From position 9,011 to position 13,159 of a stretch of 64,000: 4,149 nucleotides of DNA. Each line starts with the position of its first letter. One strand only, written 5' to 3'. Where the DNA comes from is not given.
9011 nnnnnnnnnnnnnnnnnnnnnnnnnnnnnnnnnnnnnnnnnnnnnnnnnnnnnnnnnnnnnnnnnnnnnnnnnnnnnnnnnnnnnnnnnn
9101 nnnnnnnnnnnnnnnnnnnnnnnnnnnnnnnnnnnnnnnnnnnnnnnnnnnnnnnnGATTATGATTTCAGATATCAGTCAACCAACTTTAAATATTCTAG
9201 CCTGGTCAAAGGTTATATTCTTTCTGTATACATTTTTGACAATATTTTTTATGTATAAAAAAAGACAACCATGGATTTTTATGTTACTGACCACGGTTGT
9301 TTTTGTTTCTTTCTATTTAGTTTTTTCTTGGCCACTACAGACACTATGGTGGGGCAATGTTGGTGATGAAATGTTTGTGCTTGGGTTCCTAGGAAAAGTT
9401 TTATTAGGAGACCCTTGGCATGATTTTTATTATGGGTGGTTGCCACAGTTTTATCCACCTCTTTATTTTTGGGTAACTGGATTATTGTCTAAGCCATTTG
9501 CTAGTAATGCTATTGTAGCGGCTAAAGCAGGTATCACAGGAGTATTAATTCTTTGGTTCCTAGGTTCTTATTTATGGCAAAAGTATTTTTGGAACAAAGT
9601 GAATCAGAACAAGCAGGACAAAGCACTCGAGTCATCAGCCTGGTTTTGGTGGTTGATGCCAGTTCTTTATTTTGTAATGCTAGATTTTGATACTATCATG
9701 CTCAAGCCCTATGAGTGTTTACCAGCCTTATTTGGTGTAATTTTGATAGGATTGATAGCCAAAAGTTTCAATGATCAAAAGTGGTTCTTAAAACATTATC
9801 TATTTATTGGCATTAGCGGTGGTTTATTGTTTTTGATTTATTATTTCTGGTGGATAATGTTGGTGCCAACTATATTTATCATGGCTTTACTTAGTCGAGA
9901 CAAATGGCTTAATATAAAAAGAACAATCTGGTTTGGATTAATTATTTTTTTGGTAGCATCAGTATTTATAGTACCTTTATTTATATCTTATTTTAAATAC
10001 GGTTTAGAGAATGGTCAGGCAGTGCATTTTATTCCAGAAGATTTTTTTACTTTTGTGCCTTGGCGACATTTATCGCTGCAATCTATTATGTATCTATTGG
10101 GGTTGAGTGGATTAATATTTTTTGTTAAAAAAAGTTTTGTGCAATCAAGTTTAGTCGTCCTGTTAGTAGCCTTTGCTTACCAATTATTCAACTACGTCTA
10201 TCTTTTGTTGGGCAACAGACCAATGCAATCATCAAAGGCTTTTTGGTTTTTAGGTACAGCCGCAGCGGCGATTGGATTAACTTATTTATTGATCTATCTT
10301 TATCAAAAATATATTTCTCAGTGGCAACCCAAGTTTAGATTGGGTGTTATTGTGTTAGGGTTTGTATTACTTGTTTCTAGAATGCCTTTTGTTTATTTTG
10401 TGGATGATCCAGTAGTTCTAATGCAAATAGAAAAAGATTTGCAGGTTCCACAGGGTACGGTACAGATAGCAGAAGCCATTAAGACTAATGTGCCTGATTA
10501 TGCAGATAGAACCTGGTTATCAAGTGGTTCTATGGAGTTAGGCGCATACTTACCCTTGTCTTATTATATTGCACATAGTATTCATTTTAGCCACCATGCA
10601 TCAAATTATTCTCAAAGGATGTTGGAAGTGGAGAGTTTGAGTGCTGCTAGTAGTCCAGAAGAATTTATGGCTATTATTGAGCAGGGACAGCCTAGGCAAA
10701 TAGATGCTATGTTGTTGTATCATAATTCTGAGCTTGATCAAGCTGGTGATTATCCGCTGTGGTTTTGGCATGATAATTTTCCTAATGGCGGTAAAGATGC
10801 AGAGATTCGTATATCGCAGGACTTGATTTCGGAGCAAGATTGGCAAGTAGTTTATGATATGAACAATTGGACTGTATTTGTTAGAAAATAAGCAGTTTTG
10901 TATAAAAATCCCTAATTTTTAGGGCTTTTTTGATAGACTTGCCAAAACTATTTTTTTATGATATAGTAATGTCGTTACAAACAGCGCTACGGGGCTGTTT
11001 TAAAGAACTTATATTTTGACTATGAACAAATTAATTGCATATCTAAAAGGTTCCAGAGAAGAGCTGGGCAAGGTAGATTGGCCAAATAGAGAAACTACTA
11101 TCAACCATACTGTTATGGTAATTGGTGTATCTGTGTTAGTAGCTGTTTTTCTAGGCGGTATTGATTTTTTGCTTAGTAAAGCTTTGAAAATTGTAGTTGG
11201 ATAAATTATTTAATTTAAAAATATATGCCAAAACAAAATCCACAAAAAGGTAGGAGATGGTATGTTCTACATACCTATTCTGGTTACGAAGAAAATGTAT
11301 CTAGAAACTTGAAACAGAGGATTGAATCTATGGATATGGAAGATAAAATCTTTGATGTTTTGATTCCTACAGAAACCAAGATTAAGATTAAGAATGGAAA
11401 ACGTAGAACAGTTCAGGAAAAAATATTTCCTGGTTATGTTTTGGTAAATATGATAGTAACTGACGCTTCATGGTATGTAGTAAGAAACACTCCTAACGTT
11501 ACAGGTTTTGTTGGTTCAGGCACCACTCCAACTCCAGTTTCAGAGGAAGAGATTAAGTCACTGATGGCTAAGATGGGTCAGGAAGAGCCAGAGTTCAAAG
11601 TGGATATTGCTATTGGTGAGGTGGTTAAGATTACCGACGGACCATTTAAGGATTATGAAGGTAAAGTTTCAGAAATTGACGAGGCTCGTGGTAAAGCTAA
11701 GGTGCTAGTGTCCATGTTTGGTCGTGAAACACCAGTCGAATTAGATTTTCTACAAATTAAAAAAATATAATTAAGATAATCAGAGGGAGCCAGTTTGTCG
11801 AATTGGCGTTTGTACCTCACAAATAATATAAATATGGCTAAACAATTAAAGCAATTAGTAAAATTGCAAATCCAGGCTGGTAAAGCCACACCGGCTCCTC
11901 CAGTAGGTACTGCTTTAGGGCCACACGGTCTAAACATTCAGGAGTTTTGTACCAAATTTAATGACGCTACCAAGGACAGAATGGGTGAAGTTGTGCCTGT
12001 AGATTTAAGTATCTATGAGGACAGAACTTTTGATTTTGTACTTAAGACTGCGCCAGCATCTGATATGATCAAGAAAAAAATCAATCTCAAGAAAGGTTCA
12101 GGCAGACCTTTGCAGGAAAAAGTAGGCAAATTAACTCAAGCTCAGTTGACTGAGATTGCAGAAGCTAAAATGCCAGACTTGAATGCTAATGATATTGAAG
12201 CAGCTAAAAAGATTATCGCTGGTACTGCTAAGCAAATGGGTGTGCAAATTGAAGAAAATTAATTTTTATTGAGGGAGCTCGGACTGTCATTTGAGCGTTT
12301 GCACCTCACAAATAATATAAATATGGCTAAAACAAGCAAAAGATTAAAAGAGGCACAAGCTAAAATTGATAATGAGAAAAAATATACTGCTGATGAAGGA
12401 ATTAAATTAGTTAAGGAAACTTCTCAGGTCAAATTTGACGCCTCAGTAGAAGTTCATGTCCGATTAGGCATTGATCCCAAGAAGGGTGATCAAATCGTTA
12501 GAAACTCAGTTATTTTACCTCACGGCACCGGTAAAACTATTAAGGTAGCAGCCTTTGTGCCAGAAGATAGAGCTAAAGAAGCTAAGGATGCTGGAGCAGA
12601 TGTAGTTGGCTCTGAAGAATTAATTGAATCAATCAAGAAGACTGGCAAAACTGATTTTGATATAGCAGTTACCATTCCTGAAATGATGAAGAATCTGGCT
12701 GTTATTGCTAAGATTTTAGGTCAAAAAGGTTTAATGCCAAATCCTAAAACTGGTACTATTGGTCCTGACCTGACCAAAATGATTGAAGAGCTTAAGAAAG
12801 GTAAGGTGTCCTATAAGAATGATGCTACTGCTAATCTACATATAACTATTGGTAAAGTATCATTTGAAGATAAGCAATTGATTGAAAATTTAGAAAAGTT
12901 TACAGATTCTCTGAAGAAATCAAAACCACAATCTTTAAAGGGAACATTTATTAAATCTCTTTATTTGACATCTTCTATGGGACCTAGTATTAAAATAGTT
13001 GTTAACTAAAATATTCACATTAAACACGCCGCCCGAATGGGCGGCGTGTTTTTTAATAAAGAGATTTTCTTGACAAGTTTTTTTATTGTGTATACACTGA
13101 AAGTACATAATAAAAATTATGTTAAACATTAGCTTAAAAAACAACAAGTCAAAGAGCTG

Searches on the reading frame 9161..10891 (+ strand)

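Call 11: search_protein_families(library=pfam, proteins=[window:9161-10891:+], max_evalue=0.001)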
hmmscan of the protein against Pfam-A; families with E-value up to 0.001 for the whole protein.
window:9161-10891:+ (576 aa): 1 family
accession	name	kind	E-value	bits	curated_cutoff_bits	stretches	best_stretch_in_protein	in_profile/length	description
PF12249.13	AftA_C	-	5.6e-07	29.9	25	1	435-563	36-166/177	Arabinofuranosyltransferase A C terminal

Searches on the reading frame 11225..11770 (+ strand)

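Call 8: search_protein_families(library=pfam, proteins=[window:11225-11770:+], max_evalue=0.001)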
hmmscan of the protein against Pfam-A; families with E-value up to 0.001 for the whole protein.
window:11225-11770:+ (181 aa): 2 families
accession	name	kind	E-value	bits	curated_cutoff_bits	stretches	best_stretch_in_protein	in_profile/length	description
PF02357.24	NusG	-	8.8e-32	109.9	22.2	1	11-113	2-92/93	Transcription termination factor nusG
PF00467.35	KOW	-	9.6e-08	32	22.3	1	131-162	2-31/32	KOW motif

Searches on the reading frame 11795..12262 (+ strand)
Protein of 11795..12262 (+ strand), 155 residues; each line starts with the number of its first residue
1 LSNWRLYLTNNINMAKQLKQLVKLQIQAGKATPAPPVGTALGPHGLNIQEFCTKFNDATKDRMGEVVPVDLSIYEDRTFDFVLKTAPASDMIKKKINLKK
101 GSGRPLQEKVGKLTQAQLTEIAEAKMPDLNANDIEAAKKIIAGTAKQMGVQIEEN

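Call 8: search_protein_families(library=pfam, proteins=[window:11795-12262:+], max_evalue=0.001)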
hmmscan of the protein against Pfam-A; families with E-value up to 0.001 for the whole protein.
window:11795-12262:+ (155 aa): 2 families
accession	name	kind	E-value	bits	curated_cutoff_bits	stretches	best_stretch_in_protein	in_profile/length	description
PF03946.19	Ribosomal_L11_N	-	8.2e-28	96.4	32.9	1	22-79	1-58/58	Ribosomal protein L11, N-terminal domain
PF00298.24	Ribosomal_L11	-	1.1e-23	83.8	21.4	1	84-152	1-69/69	Ribosomal protein L11, RNA binding domain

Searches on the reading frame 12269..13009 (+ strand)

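Call 8: search_protein_families(library=pfam, proteins=[window:12269-13009:+], max_evalue=0.001)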
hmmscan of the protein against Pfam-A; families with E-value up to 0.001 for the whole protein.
window:12269-13009:+ (246 aa): 1 family
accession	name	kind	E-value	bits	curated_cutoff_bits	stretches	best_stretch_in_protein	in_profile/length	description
PF00687.26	Ribosomal_L1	-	3.2e-59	200.3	32.2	1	48-239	1-198/198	Ribosomal protein L1p/L10e family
